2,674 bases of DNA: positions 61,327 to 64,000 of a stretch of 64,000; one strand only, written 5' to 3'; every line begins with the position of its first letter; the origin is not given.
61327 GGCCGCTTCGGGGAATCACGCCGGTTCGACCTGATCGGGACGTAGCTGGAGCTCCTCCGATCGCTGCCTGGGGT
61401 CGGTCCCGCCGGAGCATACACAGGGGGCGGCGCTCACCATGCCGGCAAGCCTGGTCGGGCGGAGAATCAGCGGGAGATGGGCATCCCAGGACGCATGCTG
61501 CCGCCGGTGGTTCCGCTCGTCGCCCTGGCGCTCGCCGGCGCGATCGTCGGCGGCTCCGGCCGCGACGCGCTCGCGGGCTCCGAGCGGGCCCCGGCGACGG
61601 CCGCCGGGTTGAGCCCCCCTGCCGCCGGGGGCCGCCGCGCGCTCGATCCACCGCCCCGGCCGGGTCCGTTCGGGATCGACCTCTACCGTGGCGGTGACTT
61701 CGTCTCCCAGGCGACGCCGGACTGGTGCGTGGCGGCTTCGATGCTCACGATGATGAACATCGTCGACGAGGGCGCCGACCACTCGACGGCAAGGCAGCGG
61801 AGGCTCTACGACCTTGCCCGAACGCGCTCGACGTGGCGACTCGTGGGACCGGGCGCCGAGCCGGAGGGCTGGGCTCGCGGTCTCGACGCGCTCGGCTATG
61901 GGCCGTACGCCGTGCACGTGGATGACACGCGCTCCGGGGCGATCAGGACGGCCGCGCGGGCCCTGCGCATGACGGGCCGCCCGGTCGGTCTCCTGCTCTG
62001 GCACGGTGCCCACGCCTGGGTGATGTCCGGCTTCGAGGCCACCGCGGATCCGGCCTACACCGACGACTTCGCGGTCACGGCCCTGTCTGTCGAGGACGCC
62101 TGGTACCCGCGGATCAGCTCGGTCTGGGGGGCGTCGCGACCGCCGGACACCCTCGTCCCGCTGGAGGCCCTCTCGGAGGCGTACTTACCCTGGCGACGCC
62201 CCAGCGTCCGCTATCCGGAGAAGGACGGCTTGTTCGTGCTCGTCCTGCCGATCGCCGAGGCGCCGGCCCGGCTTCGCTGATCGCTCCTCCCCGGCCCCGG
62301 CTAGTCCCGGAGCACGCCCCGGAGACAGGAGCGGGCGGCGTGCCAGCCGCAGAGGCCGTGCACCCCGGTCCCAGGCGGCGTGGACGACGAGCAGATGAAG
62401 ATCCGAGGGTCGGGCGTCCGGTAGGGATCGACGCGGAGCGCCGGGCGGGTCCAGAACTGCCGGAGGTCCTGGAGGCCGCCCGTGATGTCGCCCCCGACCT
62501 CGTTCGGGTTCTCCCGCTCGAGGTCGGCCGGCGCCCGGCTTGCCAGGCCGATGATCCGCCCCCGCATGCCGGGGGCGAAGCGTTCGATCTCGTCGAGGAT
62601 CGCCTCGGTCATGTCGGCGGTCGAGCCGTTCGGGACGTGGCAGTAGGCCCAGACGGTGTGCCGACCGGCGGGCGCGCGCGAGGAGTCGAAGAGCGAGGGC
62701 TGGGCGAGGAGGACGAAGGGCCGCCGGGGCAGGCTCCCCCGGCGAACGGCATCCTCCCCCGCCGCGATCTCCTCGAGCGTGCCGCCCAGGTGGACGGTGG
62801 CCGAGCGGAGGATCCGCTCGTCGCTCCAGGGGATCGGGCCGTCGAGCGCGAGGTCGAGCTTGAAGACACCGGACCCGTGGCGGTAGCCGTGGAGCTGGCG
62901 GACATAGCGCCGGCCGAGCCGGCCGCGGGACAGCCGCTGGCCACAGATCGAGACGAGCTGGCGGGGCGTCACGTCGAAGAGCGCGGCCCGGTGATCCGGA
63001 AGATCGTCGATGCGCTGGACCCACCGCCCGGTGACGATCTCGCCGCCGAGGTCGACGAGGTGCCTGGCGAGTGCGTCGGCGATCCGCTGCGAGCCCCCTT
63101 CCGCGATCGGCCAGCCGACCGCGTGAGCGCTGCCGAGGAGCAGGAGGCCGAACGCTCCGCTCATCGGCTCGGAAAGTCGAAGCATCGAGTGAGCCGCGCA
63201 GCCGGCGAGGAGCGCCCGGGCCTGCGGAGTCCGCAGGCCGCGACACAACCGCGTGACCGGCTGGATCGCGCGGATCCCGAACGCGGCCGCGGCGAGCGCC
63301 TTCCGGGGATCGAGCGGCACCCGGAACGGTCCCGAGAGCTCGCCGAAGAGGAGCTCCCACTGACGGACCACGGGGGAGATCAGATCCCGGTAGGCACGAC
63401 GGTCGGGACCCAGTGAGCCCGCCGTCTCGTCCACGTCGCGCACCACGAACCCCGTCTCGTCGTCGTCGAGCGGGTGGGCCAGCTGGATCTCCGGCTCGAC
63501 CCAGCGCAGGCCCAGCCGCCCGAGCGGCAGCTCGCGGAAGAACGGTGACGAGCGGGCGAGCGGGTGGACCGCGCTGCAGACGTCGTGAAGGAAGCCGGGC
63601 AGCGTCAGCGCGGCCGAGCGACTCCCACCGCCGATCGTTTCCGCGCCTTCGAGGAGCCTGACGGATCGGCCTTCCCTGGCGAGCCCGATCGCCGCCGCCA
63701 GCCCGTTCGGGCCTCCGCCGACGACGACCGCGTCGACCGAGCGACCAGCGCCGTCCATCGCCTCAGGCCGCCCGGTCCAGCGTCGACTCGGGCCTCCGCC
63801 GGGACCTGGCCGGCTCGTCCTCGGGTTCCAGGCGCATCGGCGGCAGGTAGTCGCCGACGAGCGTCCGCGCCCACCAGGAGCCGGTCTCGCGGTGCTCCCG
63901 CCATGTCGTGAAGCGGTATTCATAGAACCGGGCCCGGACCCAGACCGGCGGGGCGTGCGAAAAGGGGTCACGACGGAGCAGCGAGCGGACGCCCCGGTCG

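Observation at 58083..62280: Three paralogous exported proteins with a papain/C39-like Cys...His layout bracket murJ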

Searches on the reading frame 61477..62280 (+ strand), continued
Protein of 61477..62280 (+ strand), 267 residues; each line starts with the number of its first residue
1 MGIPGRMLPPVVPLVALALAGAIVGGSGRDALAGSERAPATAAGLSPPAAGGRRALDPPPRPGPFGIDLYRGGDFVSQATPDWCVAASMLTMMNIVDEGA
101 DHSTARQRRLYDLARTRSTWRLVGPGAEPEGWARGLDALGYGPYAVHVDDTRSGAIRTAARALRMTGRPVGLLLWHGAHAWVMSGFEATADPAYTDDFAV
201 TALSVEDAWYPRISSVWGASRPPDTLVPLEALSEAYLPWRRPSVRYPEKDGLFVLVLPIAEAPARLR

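Call 73: fold_search(model_id=the predicted structure, library=viral)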
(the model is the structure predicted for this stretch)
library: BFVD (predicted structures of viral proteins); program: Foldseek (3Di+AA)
matches with E <= 10: 81; with E <= 0.001: 1
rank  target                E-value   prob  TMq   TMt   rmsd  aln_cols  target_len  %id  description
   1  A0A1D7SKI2            4.7e-04  1.00  0.42  0.12  11.4       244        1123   14  Lysozyme [Cyanophage S-RIM14]
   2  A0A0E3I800            1.0e-03  1.00  0.41  0.24   7.4       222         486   11  Lysozyme [Synechococcus phage ACG-2014f]
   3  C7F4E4                1.1e-03  1.00  0.43  0.30   5.4       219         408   13  (no name in the UniProt tables at hand)
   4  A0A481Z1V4            1.2e-03  0.99  0.36  0.49   7.7       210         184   10  Uncharacterized protein [Mimivirus LCMiAC02]
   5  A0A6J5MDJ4            6.0e-03  0.96  0.37  0.37   8.5       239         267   12  Uncharacterized protein [uncultured Caudovirales phage]
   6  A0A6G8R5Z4            8.6e-03  0.99  0.33  0.22  11.8       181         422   14  Endolysin [Synechococcus phage S-N03]
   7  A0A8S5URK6            8.6e-03  0.99  0.38  0.40   5.6       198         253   13  Peptidase [Siphoviridae sp. cthae16]
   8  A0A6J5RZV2            1.1e-02  0.91  0.36  0.36   8.4       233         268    9  Uncharacterized protein [uncultured Caudovirales phage]
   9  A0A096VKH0            2.0e-02  0.99  0.39  0.35   4.9       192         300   11  Lysozyme [Synechococcus phage S-CBP1]
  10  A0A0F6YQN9            2.1e-02  0.98  0.44  0.24   7.4       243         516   16  Lysin A [Mycobacterium phage MOOREtheMARYer]
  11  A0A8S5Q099            1.2e-01  0.75  0.34  0.52   6.7       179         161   11  Cysteine protease [Myoviridae sp. ctBtT5]
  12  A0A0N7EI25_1          4.2e-01  0.06  0.19  0.08  24.5       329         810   12  Non-structural protein 3 (Fragment) [Porcine epidemic diarrhea virus]
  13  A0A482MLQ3            5.3e-01  0.28  0.23  0.46   9.1       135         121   10  Uncharacterized protein [Nodularia phage vB_NspS-kac68v162]
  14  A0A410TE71            5.7e-01  0.06  0.14  0.13  28.9       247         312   14  Uncharacterized protein [Gordonia phage NosilaM]
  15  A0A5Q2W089            6.0e-01  0.14  0.24  0.31  10.1       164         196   12  (no name in the UniProt tables at hand)
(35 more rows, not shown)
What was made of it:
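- Closest known: Papain-superfamily wall hydrolases governed by membrane complexes. Same: The nearest viral fold matches are lysins (call 73).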

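Call 85: search_protein_families(library=phrogs, proteins=[window:61477-62280:+], max_evalue=0.1)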
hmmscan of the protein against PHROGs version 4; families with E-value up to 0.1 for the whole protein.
window:61477-62280:+ (267 aa): 0 families

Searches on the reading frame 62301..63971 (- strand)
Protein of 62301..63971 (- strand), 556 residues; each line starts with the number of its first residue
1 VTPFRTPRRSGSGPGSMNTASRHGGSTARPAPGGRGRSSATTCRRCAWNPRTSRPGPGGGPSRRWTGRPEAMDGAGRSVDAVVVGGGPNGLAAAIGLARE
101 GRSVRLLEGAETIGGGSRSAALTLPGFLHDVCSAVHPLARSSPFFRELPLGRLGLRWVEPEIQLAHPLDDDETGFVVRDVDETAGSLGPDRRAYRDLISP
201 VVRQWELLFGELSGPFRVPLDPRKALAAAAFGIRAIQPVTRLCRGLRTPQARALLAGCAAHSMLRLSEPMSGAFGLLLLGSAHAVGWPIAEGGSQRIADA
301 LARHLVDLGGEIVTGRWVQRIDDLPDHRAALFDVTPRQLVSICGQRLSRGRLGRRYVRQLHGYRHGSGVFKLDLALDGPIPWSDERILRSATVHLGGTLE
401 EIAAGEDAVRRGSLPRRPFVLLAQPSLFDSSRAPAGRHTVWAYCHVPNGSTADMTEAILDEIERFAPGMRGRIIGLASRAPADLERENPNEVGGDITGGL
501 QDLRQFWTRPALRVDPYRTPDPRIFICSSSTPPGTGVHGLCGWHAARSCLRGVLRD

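Call 3: search_protein_families(library=pfam, proteins=[window:62301-63971:-], max_evalue=1)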
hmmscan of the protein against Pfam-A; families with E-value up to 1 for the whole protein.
window:62301-63971:- (556 aa): 12 families
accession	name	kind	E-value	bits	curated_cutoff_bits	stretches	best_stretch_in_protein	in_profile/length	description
PF01266.30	DAO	-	1e-09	38.8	27.9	1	80-158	1-71/353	FAD dependent oxidoreductase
PF13450.12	NAD_binding_8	-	4.6e-09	36.9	21.9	1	83-138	1-54/68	NAD(P)-binding Rossmann-like domain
PF12831.13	FAD_oxidored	-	9.4e-08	32.2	27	1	80-122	1-43/416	FAD dependent oxidoreductase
PF00890.30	FAD_binding_2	-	5.6e-05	22.9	20.4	1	80-119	1-40/414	FAD binding domain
PF01593.30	Amino_oxidase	-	0.00015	21.7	19.8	1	90-539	3-430/443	Flavin containing amine oxidoreductase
PF03486.20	HI0933_like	-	0.00029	20.8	50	1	80-114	2-36/244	HI0933-like protein Rossmann domain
PF07992.20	Pyr_redox_2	-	0.00085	19.3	26.1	1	80-112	2-34/291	Pyridine nucleotide-disulphide oxidoreductase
PF01946.23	Thi4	-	0.0012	18.6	26.2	1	79-117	18-57/235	Thi4 family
PF01494.25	FAD_binding_3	-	0.0043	16.8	22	1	79-120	2-43/349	FAD binding domain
PF00070.33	Pyr_redox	-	0.0091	16.9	22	1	81-113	2-34/82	Pyridine nucleotide-disulphide oxidoreductase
PF01134.28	GIDA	-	0.015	14.8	22.1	1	80-114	1-36/391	Glucose inhibited division protein A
PF13738.12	Pyr_redox_3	-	0.56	9.8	30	1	82-110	1-30/305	Pyridine nucleotide-disulphide oxidoreductase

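Call 4: search_protein_families(library=ncbifam, proteins=[window:62301-63971:-], max_evalue=1)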
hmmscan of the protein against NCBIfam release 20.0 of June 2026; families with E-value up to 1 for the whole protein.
window:62301-63971:- (556 aa): 102 families (the best 25 are shown)
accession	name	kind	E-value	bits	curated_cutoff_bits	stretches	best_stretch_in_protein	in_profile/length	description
NF045689.1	BCarotKetCrtO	equivalog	1.5e-22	79.9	1000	3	78-187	3-115/563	beta-carotene ketolase CrtO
TIGR02734.1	crtI_fam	subfamily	7.2e-13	48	238.1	2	81-131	1-49/504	phytoene desaturase family protein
NF005560.0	PRK07233.1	equivalog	3.4e-09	36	252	1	82-121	4-43/435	hypothetical protein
NF006002.0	PRK08132.1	subfamily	3.8e-07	28.9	416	1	73-120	20-67/552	FAD-dependent oxidoreductase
TIGR03467.1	HpnE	equivalog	7.5e-07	28.8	283.05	1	82-121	2-41/430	hydroxysqualene dehydroxylase HpnE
NF003585.0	PRK05249.1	equivalog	1.4e-06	27.3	465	1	78-119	6-47/464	Si-specific NAD(P)(+) transhydrogenase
NF005545.0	PRK07208.1-1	equivalog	5.7e-06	25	451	1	76-131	5-59/504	hypothetical protein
NF058655.1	CrtID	equivalog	5.8e-06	25.4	640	1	82-131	2-49/478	bifunctional phytoene desaturase/3,4-desaturase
TIGR03996.1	mycofact_OYE_1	hypoth_equivalog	5.9e-06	25.1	627.9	1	66-121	360-415/633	mycofactocin system FadH/OYE family oxidoreductase 1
NF005691.0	PRK07494.1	equivalog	9.8e-06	24.4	459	1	78-123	8-52/404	UbiH/UbiF family hydroxylase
NF006021.0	PRK08163.1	equivalog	2.5e-05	23.5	459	1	80-114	7-41/398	3-hydroxybenzoate 6-monooxygenase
TIGR03997.1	mycofact_OYE_2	equivalog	2.7e-05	22.8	793.15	1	74-121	375-422/645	mycofactocin system FadH/OYE family oxidoreductase 2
TIGR01372.1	soxA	subfamily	3.3e-05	21.9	1164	1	69-124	159-214/996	sarcosine oxidase subunit alpha family protein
NF004832.0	PRK06184.1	subfamily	3.8e-05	22.6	476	1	78-119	6-47/506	hypothetical protein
NF045637.1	carotdesatCrtDProt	equivalog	4.2e-05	22.3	580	1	82-120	2-40/485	1-hydroxycarotenoid 3,4-desaturase CrtD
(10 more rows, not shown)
